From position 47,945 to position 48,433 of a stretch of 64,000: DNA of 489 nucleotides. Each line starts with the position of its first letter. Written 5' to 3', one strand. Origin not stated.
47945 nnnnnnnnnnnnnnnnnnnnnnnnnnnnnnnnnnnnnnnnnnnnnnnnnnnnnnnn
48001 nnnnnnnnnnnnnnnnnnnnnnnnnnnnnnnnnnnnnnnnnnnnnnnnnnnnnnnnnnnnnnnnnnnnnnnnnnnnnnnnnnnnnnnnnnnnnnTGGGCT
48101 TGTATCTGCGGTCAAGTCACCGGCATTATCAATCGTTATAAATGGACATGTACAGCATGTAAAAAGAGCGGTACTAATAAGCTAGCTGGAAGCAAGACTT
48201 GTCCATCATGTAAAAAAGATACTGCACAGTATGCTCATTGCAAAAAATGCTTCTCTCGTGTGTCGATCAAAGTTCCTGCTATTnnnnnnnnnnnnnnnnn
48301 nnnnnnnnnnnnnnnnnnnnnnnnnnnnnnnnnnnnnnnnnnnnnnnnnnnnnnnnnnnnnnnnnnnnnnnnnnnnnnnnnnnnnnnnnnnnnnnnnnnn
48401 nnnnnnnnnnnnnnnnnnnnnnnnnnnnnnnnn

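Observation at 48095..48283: Eight-cysteine zinc-ribbon-like insertion in the N-terminal region of RNA polymerase beta (RpoB)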

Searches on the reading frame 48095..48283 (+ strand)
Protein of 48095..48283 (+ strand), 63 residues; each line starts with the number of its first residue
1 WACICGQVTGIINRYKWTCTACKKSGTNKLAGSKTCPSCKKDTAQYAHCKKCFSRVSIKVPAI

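Call 5: search_protein_families(library=pfam, proteins=[window:48095-48283:+], max_evalue=1)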
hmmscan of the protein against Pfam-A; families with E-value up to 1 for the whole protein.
seq(63 aa): 7 families
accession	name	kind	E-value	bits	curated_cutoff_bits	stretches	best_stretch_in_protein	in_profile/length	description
PF07191.17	Zn_ribbon_6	-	0.00036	20.9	25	1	18-57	2-40/67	Double zinc ribbon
PF18912.6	DZR_2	-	0.059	13.7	27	1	34-59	8-35/56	Double zinc ribbon domain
PF09334.17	tRNA-synt_1g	-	0.092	11.9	20.1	1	17-57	121-160/391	tRNA synthetases class I (M)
PF17283.8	Zn_ribbon_SprT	-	0.21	12.1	28.1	1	14-24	2-12/38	SprT-like zinc ribbon domain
PF12773.13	DZR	-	0.43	11.2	27.3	0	17-52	13-44/45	Double zinc ribbon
PF15616.11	TerY_C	-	0.45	11.1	28.4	1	26-49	67-89/129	TerY-C metal binding domain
PF01155.25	HypA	-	0.53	10.8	28.9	0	14-50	68-103/112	Hydrogenase/urease nickel incorporation, metallochaperone, hypA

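Call 30: search_protein_representatives(alignment_id=A3)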
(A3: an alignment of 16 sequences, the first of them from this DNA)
Query: 16 sequences, 63 profile positions. Proteins with E-value up to 0.001 (for the whole library): 16; up to 1e-10: 5; up to 1e-30: 0. The best 16 are listed.
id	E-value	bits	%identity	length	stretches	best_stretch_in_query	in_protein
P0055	3.6e-24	101.0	-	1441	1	1-62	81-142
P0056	2.5e-22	95.1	-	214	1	1-63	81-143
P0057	8.5e-22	93.4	-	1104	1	1-63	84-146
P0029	1.3e-17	80.0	-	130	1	1-50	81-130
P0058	6.6e-12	61.7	-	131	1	1-62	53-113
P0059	7.2e-09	52.0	-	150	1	1-62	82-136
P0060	1.1e-05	41.8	-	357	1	1-59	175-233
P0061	1.8e-05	41.1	-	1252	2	1-58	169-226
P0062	3.4e-05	40.2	-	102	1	7-62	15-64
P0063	3.7e-05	40.1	-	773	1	1-59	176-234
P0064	1.3e-04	38.4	-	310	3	13-32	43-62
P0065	3.1e-04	37.1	-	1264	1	1-58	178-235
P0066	3.2e-04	37.1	-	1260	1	1-59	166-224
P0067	5.2e-04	36.4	-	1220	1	1-59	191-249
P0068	6.9e-04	36.0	-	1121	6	13-30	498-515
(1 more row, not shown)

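Call 38: search_protein_families(library=pfam, proteins=[P0061, P0065, P0063, P0060, P0055, P0057], max_evalue=0.01)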
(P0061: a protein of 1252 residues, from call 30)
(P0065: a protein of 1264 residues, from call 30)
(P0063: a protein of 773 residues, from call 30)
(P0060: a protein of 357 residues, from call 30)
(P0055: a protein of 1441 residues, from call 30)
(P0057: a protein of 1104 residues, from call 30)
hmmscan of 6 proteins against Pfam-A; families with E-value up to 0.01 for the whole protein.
P0061 (1252 aa): 2 families
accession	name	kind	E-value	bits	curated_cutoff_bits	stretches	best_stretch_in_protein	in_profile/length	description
PF04997.17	RNA_pol_Rpb1_1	-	6.4e-30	105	39.7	2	940-1038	202-301/312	RNA polymerase Rpb1, domain 1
PF00562.33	RNA_pol_Rpb2_6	-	8.8e-08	32.1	23.4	1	435-580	113-232/373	RNA polymerase Rpb2, domain 6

P0065 (1264 aa): 2 families
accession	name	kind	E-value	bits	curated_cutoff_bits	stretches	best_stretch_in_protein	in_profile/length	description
PF04997.17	RNA_pol_Rpb1_1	-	1.1e-24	87.8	39.7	2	753-882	8-107/312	RNA polymerase Rpb1, domain 1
PF00562.33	RNA_pol_Rpb2_6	-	1.3e-05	25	23.4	1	447-612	117-261/373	RNA polymerase Rpb2, domain 6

P0063 (773 aa): 1 family
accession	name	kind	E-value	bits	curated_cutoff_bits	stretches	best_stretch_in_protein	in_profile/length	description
PF00562.33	RNA_pol_Rpb2_6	-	6.5e-06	26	23.4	1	444-574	116-225/373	RNA polymerase Rpb2, domain 6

P0060 (357 aa): 0 families

P0055 (1441 aa): 6 families
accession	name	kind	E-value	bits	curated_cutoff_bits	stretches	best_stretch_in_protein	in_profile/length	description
PF00562.33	RNA_pol_Rpb2_6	-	8.8e-127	423.7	23.4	1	794-1356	2-373/373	RNA polymerase Rpb2, domain 6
PF04565.21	RNA_pol_Rpb2_3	-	5.4e-28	97.4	21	1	589-657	1-68/68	RNA polymerase Rpb2, domain 3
PF04560.25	RNA_pol_Rpb2_7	-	1.3e-27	96.5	32.1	1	1358-1433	1-86/87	RNA polymerase Rpb2, domain 7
PF04561.19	RNA_pol_Rpb2_2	-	2e-25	90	21.7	2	430-529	96-190/190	RNA polymerase Rpb2, domain 2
PF04563.20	RNA_pol_Rpb2_1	-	9.7e-13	48.6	28.2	1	142-574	65-201/203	RNA polymerase beta subunit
PF10385.14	RNA_pol_Rpb2_45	-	2.5e-12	47.1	28.2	1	667-732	1-66/66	RNA polymerase beta subunit external 1 domain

P0057 (1104 aa): 5 families
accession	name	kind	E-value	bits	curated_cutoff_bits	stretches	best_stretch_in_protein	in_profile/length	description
PF00562.33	RNA_pol_Rpb2_6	-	2.6e-53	181.9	23.4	1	796-1037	2-200/373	RNA polymerase Rpb2, domain 6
PF04565.21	RNA_pol_Rpb2_3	-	6.8e-29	100.3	21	1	592-660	1-68/68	RNA polymerase Rpb2, domain 3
PF04561.19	RNA_pol_Rpb2_2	-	1.5e-22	80.6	21.7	2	431-532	94-190/190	RNA polymerase Rpb2, domain 2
PF10385.14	RNA_pol_Rpb2_45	-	3.6e-16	59.4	28.2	1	670-734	1-66/66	RNA polymerase beta subunit external 1 domain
PF04563.20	RNA_pol_Rpb2_1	-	4.9e-12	46.3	28.2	1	143-576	63-200/203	RNA polymerase beta subunit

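Call 39: search_dna_similar(query=P0061, collection=plasmids, mode=protein, max_rows=10)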
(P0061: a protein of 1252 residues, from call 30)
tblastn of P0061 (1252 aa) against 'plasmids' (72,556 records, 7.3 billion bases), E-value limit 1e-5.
Records with a match: 68; places in all: 70; records where one place covers at least 80% of the query: 0.
Best place of each record, by identity: <60% 68.
By first word of the organism name: Clostridioides 12; Acinetobacter 4; Sinorhizobium 4; Escherichia 4; Listeria 3; Bacillus 3; Neisseria 2; Klebsiella 2; Proteus 2; Acetoanaerobium 1; and 31 more.
By predicted mobility (MOB-suite, as given by PLSDB): non-mobilizable 61; mobilizable 6; conjugative 1.
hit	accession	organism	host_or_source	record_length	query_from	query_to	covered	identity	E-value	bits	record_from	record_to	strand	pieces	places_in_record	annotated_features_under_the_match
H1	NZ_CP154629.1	Acetoanaerobium noterae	cell culture,Sludge of a digestion ...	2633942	386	1159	59%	29.2%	2e-48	268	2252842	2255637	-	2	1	none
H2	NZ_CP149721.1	Clostridioides difficile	Homo sapiens,single cell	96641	386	1159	56%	29.4%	2e-52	278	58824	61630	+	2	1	rpoB: DNA-directed RNA polymerase subunit beta | rpoC: DNA-directed RNA polymerase subunit beta'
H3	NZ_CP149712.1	Clostridioides difficile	-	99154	386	1159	56%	29.4%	2e-52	278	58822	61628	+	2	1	DNA-directed RNA polymerase subunit beta | rpoC: DNA-directed RNA polymerase subunit beta'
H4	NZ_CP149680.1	Clostridioides difficile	-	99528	386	1159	56%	29.4%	2e-52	278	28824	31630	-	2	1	rpoB: DNA-directed RNA polymerase subunit beta | rpoC: DNA-directed RNA polymerase subunit beta'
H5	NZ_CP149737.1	Clostridioides difficile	Homo sapiens,single cell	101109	386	1159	56%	29.4%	2e-52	278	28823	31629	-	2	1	rpoB: DNA-directed RNA polymerase subunit beta | rpoC: DNA-directed RNA polymerase subunit beta'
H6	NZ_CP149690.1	Clostridioides difficile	-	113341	386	1159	56%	29.4%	2e-52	278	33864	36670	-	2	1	rpoB: DNA-directed RNA polymerase subunit beta | rpoC: DNA-directed RNA polymerase subunit beta'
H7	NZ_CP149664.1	Clostridioides difficile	-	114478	386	1159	56%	29.4%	2e-52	278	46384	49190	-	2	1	rpoB: DNA-directed RNA polymerase subunit beta | rpoC: DNA-directed RNA polymerase subunit beta'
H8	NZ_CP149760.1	Clostridioides difficile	Homo sapiens,single cell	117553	386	1159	56%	29.4%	2e-52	278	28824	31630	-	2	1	rpoB: DNA-directed RNA polymerase subunit beta | rpoC: DNA-directed RNA polymerase subunit beta'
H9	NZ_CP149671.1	Clostridioides difficile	Dog,single cell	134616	386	1159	56%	29.4%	2e-52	278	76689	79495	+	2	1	rpoB: DNA-directed RNA polymerase subunit beta | rpoC: DNA-directed RNA polymerase subunit beta'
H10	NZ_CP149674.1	Clostridioides difficile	Dog,single cell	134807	386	1159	56%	29.4%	2e-52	278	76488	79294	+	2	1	rpoB: DNA-directed RNA polymerase subunit beta | rpoC: DNA-directed RNA polymerase subunit beta'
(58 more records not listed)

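Call 40: predict_structure(alignment_id=A3)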
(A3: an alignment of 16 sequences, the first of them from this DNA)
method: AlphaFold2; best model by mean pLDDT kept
length: 63 residues; sequences in the alignment: 16
mean_pLDDT: 68.0   pTM: 0.48
mean pLDDT of the five models: 68.0, 64.4, 60.1, 55.5, 43.6
residues with pLDDT >= 90: 0; 70-90: 29; 50-70: 27; < 50: 7
segments of 3 or more residues with pLDDT < 50: 57-63
pLDDT, mean of each block of 10 residues (from residue 1): 58 72 81 77 75 53 41
secondary structure, 60 per line:
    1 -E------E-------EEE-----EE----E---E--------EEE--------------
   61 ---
elements in order: E17-19 E44-46

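Call 43: find_homologous_proteins(query=P0061, max_evalue=0.00001)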
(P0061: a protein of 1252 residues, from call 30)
Query P0061 (1252 aa): 14 proteins with E <= 0.00001 among 8000 candidates.
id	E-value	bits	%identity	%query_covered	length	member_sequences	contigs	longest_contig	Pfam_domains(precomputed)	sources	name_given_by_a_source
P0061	0.0e+0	2901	100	100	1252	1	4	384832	PF04997.18,PF00562.34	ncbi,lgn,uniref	ncbi:hypothetical protein [Streptomyces chartreusis]|uniref:hypothetical protein n=1 Tax=Streptomyce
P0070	2.3e-292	991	42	100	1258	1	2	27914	PF04997.18,PF00562.34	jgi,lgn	jgi:hypothetical protein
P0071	1.2e-288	979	42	100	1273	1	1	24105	PF04997.18,PF00562.34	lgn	-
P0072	3.6e-277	941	41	100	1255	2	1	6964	PF04997.18,PF00562.34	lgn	-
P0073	5.1e-226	771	53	53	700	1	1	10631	PF00562.34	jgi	jgi:hypothetical protein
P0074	1.9e-220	753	40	87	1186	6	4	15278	PF04997.18,PF00562.34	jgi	jgi:hypothetical protein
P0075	1.5e-218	747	36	100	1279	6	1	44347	PF04997.18,PF00562.34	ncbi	ncbi:hypothetical protein [Streptomyces sp. NPDC002324]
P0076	8.8e-197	674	36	99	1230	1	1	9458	PF04997.18,PF00562.34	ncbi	-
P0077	1.1e-51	194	33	31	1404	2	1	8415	PF04998.23,PF00623.26,PF04983.24,PF05000.23,PF04997.18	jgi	-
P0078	8.3e-50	188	32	32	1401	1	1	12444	PF04998.23,PF00623.26,PF21668.4,PF04983.24,PF05000.23,PF04997.18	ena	-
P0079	1.1e-49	187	32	31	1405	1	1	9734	PF04998.23,PF00623.26,PF04983.24,PF05000.23,PF04997.18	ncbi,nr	ncbi:MAG: DNA-directed RNA polymerase subunit beta' [Gammaproteobacteria bacterium]|nr:DNA-directed 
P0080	1.1e-49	187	32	31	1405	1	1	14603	PF04998.23,PF00623.26,PF04983.24,PF05000.23,PF04997.18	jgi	jgi:DNA-directed RNA polymerase subunit beta'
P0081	3.8e-49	185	31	31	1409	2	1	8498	PF04998.23,PF01333.26,PF00623.26,PF04983.24,PF05000.23,PF04997.18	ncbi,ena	-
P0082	1.5e-48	183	32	31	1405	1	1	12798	PF01551.30,PF04998.23,PF01333.26,PF00623.26,PF04983.24,PF05000.23,PF04997.18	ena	-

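Call 44: find_encoding_contigs(protein=P0061, flank=10000, max_places=3)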
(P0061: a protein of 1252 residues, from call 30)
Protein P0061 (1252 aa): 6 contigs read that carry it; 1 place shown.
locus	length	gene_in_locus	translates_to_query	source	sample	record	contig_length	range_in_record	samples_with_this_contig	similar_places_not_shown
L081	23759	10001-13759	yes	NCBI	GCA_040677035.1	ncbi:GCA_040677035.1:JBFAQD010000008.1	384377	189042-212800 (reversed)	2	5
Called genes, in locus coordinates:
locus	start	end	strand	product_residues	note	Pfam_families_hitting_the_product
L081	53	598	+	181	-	PF01782:RimM, PF05239:PRC, PF24986:PRC_RimM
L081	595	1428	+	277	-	PF01746:tRNA_m1G_MT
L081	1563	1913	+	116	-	PF01245:Ribosomal_L19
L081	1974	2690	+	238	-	PF10502:Peptidase_S26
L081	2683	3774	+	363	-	PF10502:Peptidase_S26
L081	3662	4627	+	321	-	PF10502:Peptidase_S26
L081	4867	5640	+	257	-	PF10502:Peptidase_S26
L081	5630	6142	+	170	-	PF00293:NUDIX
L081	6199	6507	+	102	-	PF10611:DUF2469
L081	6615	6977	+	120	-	PF02021:UPF0102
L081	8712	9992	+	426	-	PF13191:AAA_16 (weak), PF05729:NACHT (weak), PF13401:AAA_22 (weak)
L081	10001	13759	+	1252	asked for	PF00562:RNA_pol_Rpb2_6 (weak), PF04997:RNA_pol_Rpb1_1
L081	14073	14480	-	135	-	-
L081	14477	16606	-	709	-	-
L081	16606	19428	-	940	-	-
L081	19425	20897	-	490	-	PF02899:Phage_int_SAM_1 (weak)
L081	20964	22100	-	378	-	-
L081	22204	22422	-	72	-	-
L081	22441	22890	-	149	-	-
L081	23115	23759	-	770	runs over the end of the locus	-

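Call 47: fold_search(model_id=the predicted structure, library=pdb)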
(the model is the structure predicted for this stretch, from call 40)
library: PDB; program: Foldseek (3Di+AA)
matches with E <= 10: 209; with E <= 0.001: 0
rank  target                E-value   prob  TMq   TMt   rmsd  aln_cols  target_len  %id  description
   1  6ted_L                7.5e-01  0.41  0.42  0.52   3.1        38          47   16  Structure of complete, activated transcription complex Pol II-DSIF-PAF-SPT6 uncovers allosteric elongation activation  (released 2020-07-22)
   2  7z0h_L                8.7e-01  0.41  0.40  0.48   3.2        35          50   20  Structure of yeast RNA Polymerase III-Ty1 integrase complex at 2.6 A (focus subunit AC40). (released 2023-04-05)
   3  8q67_D                1.0e+00  0.54  0.39  0.05   2.8        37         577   27  Crystal structure of a homohexameric MCM from M. acidophilum (released 2025-03-12)
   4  4zlh_A                1.0e+00  0.51  0.37  0.08   1.6        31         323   22  Structure of the LapB cytoplasmic domain at 2 angstroms (released 2015-11-11)
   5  7t6d_B                1.0e+00  0.44  0.37  0.07   2.7        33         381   21  CryoEM structure of the YejM/LapB complex (released 2022-08-17)
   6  4ywl_A                1.1e+00  0.41  0.35  0.10   5.0        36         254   17  Pyrococcus furiosus MCM N-terminal domain F179A point mutant pentameric ring (released 2015-09-23)
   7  3how_L                1.1e+00  0.28  0.38  0.50   3.4        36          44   19  Complete RNA polymerase II elongation complex III with a T-U mismatch and a frayed RNA 3'-uridine (released 2009-07-28)
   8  8q67_F                1.2e+00  0.51  0.39  0.05   2.6        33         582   30  Crystal structure of a homohexameric MCM from M. acidophilum (released 2025-03-12)
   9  5xog_L                1.2e+00  0.30  0.42  0.55   7.8        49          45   22  RNA Polymerase II elongation complex bound with Spt5 KOW5 and Elf1 (released 2017-08-16)
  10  7wzb_B                1.2e+00  0.47  0.37  0.10   1.6        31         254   22  lipopolysaccharide assembly protein LapB (open) (released 2023-03-01)
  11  4pog_G                1.3e+00  0.33  0.36  0.10   5.0        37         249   16  MCM-ssDNA co-crystal structure (released 2014-04-09)
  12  7wzb_A                1.4e+00  0.33  0.37  0.10   2.7        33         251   21  lipopolysaccharide assembly protein LapB (open) (released 2023-03-01)
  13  5iy0_A                1.5e+00  0.33  0.36  0.10   5.1        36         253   17  PfMCM N-terminal domain double hexamer (released 2016-07-13)
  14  1i50_L                1.5e+00  0.21  0.39  0.48   3.2        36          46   19  RNA POLYMERASE II CRYSTAL FORM II AT 2.8 A RESOLUTION (released 2001-04-23)
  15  5g5l_L                1.7e+00  0.28  0.40  0.54   3.2        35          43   20  RNA polymerase I-Rrn3 complex at 4.8 A resolution (released 2016-07-27)
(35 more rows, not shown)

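Call 71: search_protein_families(library=padloc, proteins=[P0061, L081:8712-9989:+, L081:14073-14477:-, L081:14477-16603:-, L081:16606-19425:-, L081:19425-20894:-, L081:20964-22097:-], max_evalue=0.001)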
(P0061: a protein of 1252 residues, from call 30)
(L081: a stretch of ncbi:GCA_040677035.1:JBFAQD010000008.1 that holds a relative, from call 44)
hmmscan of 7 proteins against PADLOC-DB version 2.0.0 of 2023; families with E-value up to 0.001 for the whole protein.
P0061 (1252 aa): 0 families

L081:8712-9989:+ (426 aa): 2 families
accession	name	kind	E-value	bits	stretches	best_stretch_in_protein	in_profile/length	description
PDLC02159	Avs1b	-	1.8e-10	36.9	1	108-422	204-530/1924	-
PDLC01173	STAND_TPR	-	0.00021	17.6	1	102-251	96-254/1114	"Predicted ATPase fused to Xre-HTH and TPR repeats domain, associated with cas1-less I-E system in Streptomyces"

L081:14073-14477:- (134 aa): 0 families

L081:14477-16603:- (708 aa): 0 families

L081:16606-19425:- (939 aa): 0 families

L081:19425-20894:- (489 aa): 0 families

L081:20964-22097:- (377 aa): 0 families

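Call 72: search_protein_families(library=pfam, proteins=[L081:8712-9989:+, L081:14073-14477:-, L081:14477-16603:-, L081:16606-19425:-, L081:19425-20894:-, L081:20964-22097:-], max_evalue=0.001)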
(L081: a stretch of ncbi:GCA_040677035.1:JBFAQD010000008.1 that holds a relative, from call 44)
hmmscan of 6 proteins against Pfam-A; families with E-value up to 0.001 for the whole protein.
L081:8712-9989:+ (426 aa): 5 families
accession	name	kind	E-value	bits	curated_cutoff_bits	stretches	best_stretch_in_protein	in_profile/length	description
PF05729.18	NACHT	-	8.8e-08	32.6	26.7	1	130-287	4-162/167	NACHT domain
PF13401.12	AAA_22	-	1.5e-07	32.2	27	1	125-247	4-121/130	AAA domain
PF13191.12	AAA_16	-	7e-07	30.3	32.6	1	107-228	2-148/167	AAA ATPase domain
PF24883.2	NPHP3_N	-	5e-05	24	24.8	0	124-234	20-146/164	Nephrocystin 3, N-terminal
PF20703.3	nSTAND1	-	0.00099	19.3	27.1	0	102-144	11-51/379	Novel STAND NTPase 1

L081:14073-14477:- (134 aa): 0 families

L081:14477-16603:- (708 aa): 0 families

L081:16606-19425:- (939 aa): 0 families

L081:19425-20894:- (489 aa): 2 families
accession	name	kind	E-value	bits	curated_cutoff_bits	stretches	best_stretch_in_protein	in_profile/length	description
PF02899.23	Phage_int_SAM_1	-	7.2e-06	26.6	22.3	1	64-141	11-81/83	Phage integrase, N-terminal SAM-like domain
PF00589.27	Phage_integrase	-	6.7e-05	23.2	27.1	0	219-404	22-143/172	Phage integrase family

L081:20964-22097:- (377 aa): 0 families

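Call 74: find_encoding_contigs(protein=P0075, flank=6000, max_places=2)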
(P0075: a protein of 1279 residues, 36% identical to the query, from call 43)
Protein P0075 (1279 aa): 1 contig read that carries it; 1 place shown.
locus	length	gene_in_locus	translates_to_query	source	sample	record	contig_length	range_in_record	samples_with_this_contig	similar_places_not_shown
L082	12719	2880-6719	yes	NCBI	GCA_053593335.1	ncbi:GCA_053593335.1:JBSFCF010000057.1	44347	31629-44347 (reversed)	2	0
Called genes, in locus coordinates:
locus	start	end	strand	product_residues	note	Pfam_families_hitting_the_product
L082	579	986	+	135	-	PF18156:pPIWI_RE_Y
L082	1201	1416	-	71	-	-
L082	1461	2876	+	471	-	PF13191:AAA_16 (faint), PF13443:HTH_26 (weak)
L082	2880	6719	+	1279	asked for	PF00562:RNA_pol_Rpb2_6 (faint), PF04997:RNA_pol_Rpb1_1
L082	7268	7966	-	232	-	PF10356:RRG7 (faint), PF04471:Mrr_cat, PF13156:Mrr_cat_2 (weak), PF22722:NA-iREase1 (weak)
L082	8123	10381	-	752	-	PF00270:DEAD, PF04851:ResIII, PF00271:Helicase_C, PF03457:HA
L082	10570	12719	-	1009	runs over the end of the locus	PF02463:SMC_N (faint), PF13476:AAA_23, PF13558:SbcC_Walker_B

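Call 75: find_encoding_contigs(protein=P0070, flank=6000, max_places=2)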
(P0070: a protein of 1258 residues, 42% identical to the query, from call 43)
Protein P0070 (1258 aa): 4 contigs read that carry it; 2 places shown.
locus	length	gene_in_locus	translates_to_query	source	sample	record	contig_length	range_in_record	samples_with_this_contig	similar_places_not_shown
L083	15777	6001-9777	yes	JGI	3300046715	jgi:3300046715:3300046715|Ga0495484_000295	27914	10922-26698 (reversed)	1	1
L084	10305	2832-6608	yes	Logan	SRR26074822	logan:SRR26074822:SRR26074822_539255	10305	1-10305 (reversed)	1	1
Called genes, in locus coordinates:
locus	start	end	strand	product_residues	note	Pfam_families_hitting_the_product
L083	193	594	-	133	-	PF19770:DUF6256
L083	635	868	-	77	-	PF19684:DUF6186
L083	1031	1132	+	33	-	-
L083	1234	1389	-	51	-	-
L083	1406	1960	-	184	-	PF01384:PHO4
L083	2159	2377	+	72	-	PF03176:MMPL (weak)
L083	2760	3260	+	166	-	PF00005:ABC_tran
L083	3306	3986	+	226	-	PF01810:LysE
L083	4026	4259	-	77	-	-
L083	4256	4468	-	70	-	-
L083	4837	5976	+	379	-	PF20703:nSTAND1 (weak), PF01637:ATPase_2 (weak), PF13191:AAA_16, PF24883:NPHP3_N (faint), PF05729:NACHT, PF13401:AAA_22 (weak)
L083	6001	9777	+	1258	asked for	PF00562:RNA_pol_Rpb2_6 (faint), PF04997:RNA_pol_Rpb1_1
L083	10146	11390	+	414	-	PF06925:MGDG_synth, PF02350:Epimerase_2 (weak), PF04101:Glyco_tran_28_C, PF13692:Glyco_trans_1_4 (weak)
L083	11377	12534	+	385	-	PF02449:Glyco_hydro_42 (weak)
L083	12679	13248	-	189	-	PF07883:Cupin_2, PF02311:AraC_binding (faint)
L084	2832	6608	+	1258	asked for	PF00562:RNA_pol_Rpb2_6 (faint), PF04997:RNA_pol_Rpb1_1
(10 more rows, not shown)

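Call 83: find_related_loci(query=A5, collection=viral_contigs, flank=5000)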
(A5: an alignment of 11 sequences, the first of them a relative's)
Query A5 (1252 aa) in viral_contigs; peptide patterns used: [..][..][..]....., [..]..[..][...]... (x = any residue, [..] = any of these).
26 stretches matched a pattern, but none encodes a relative of the query by tblastn (E <= 1e-3).
